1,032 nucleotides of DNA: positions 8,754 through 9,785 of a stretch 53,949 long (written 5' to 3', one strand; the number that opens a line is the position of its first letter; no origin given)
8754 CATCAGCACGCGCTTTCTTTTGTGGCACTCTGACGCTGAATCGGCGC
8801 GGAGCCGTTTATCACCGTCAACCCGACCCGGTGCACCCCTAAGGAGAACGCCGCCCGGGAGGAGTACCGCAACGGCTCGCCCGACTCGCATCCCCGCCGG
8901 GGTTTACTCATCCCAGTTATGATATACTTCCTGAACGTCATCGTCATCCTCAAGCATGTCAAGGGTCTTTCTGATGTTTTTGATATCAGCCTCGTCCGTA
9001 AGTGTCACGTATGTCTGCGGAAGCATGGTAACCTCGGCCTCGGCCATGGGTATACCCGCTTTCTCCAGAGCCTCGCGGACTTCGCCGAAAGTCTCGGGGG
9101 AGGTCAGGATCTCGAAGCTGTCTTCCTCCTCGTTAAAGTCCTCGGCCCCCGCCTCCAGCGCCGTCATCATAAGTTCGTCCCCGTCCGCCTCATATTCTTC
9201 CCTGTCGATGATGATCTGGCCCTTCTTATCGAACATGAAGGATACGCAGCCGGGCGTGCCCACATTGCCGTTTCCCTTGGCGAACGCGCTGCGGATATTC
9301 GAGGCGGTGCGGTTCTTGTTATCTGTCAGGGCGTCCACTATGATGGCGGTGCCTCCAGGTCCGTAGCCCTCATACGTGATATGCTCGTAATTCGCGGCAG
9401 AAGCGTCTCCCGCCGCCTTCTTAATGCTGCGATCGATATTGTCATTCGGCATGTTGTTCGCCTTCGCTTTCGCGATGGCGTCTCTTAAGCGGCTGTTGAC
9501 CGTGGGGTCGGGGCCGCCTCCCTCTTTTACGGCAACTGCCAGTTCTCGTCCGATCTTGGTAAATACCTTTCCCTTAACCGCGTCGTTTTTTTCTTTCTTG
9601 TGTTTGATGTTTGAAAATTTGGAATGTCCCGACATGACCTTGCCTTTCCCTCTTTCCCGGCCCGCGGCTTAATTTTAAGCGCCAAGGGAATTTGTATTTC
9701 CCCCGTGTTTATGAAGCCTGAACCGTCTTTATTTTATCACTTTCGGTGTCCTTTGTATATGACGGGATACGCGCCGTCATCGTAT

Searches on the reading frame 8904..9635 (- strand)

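Call 70: search_protein_families(library=pfam, proteins=[window:8904-9635:-])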
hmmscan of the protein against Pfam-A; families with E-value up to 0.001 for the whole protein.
window:8904-9635:- (243 aa): 2 families
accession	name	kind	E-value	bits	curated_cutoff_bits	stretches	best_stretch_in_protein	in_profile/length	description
PF01709.26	Transcrip_reg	-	2.8e-64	216.1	27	1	83-241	1-160/160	TACO1/YebC second and third domain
PF20772.2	TACO1_YebC_N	-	3.1e-33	114.5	36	1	5-76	1-72/73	TACO1/YebC protein N-terminal domain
